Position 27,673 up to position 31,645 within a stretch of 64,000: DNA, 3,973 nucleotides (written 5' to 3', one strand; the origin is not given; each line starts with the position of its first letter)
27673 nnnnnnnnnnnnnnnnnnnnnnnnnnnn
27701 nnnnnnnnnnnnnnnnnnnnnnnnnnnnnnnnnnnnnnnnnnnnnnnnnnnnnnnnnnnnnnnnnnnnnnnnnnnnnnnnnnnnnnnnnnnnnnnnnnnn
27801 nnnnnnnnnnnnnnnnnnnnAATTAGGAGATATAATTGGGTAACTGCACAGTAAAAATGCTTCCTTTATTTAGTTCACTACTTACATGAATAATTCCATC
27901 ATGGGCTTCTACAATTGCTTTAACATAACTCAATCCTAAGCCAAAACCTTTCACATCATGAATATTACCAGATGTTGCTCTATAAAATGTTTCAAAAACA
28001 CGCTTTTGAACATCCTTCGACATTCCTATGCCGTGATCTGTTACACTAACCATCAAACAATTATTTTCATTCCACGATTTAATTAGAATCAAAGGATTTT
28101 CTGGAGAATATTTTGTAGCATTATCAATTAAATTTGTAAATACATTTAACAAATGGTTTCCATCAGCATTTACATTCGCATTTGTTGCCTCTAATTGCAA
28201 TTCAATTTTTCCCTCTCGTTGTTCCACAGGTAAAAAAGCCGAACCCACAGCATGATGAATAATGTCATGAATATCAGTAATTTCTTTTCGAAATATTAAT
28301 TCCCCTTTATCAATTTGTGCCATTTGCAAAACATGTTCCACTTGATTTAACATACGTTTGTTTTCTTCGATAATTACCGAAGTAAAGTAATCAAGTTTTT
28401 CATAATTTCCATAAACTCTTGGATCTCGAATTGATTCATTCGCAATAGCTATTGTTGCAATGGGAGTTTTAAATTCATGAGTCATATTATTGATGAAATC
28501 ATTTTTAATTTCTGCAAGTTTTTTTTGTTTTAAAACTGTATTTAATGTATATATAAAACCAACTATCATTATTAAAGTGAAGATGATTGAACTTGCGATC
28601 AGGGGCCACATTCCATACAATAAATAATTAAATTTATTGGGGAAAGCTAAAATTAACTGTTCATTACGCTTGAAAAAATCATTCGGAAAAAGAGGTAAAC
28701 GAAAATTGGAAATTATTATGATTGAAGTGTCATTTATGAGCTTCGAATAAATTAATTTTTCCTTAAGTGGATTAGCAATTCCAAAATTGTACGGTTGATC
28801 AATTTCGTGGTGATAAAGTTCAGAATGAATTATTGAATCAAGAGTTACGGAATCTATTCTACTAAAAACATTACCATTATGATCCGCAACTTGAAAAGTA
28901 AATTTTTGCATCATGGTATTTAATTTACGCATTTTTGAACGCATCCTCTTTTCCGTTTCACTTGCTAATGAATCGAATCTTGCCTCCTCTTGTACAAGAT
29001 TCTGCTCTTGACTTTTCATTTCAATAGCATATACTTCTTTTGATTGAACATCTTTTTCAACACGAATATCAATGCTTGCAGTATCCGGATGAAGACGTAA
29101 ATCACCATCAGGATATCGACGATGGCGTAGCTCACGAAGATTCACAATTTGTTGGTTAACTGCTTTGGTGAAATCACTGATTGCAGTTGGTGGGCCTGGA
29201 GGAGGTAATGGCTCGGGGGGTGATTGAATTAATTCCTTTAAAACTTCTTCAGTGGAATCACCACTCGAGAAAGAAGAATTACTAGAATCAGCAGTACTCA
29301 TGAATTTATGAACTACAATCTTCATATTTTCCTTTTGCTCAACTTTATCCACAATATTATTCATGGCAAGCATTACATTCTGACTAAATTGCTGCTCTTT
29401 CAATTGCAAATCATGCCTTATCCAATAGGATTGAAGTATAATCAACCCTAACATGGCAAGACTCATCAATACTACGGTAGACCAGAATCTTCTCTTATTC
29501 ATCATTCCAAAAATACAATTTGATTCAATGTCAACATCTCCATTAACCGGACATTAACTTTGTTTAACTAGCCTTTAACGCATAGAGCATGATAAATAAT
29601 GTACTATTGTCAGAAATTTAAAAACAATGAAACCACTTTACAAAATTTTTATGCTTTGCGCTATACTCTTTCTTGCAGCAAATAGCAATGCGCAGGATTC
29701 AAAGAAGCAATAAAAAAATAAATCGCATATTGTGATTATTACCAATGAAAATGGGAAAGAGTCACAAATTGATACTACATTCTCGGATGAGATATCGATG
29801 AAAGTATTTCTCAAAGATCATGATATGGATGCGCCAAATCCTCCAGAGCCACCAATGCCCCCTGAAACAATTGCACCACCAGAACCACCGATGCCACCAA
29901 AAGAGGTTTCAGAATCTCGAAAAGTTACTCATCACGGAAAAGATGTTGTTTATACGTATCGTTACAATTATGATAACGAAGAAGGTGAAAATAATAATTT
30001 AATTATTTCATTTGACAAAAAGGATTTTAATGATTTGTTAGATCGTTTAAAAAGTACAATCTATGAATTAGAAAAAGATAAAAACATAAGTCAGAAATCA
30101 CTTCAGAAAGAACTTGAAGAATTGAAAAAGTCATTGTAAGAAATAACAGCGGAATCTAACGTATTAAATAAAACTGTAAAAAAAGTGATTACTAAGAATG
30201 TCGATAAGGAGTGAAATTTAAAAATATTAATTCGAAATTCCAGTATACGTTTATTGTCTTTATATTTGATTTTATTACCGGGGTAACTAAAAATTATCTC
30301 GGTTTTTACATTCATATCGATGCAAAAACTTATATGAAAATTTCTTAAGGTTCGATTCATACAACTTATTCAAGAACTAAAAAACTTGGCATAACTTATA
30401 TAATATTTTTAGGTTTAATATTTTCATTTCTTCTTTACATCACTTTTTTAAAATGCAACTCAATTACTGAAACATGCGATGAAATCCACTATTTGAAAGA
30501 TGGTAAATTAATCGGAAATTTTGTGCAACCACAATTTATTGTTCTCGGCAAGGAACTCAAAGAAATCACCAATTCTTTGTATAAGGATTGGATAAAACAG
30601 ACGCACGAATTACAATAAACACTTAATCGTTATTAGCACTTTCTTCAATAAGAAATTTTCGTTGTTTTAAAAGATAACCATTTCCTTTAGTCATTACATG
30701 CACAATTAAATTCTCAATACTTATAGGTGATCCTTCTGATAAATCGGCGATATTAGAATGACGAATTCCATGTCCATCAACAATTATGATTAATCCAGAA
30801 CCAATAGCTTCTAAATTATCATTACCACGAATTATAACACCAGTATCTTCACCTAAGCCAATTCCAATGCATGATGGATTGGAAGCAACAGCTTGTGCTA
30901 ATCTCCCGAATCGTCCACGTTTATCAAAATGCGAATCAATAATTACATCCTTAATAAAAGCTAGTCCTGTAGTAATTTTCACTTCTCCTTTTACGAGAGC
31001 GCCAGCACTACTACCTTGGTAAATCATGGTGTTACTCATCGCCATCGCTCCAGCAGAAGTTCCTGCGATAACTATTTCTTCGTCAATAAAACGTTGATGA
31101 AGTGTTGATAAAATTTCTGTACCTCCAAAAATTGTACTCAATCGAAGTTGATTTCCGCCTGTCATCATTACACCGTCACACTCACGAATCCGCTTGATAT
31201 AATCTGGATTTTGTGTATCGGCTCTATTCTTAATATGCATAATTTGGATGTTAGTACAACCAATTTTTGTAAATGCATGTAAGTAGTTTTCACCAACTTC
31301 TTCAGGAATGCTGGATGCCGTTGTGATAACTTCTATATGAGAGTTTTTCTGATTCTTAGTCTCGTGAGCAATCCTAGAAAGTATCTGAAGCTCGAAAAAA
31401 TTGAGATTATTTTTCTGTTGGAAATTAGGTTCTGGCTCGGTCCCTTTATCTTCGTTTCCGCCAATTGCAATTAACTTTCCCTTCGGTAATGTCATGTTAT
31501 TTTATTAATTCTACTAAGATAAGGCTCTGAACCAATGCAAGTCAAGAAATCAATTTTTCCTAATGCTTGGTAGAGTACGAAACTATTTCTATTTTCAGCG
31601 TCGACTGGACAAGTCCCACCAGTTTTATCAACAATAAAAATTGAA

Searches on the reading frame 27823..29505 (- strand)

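Call 46: search_protein_families(library=pfam, proteins=[window:27823-29505:-], max_evalue=0.00001)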
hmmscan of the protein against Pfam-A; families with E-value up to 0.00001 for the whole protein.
window:27823-29505:- (560 aa): 3 families
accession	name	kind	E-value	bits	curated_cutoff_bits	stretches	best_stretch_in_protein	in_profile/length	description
PF02518.31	HATPase_c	-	4.9e-23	82.1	26.4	1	448-557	2-109/111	Histidine kinase-, DNA gyrase B-, and HSP90-like ATPase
PF00512.31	HisKA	-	1e-11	45.2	26.9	1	334-401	2-66/66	His Kinase A (phospho-acceptor) domain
PF14501.12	HATPase_c_5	-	4.3e-06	27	22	0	452-544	6-91/102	GHKL domain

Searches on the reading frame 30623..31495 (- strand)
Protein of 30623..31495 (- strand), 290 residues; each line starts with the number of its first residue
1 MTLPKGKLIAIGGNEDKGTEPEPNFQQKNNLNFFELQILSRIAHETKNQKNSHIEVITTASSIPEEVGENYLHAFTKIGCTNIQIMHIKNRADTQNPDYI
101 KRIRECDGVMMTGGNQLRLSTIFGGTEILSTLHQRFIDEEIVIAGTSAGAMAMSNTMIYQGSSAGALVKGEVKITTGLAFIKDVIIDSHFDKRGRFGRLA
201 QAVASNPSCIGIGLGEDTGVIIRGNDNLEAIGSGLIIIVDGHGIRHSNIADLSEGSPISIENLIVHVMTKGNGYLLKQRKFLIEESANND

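Call 46: search_protein_families(library=pfam, proteins=[window:30623-31495:-], max_evalue=0.00001)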
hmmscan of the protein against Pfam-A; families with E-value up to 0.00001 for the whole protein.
window:30623-31495:- (290 aa): 1 family
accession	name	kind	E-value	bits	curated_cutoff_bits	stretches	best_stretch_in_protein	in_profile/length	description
PF03575.23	Peptidase_S51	-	4.9e-22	79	23.9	1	37-226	17-202/206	Peptidase family S51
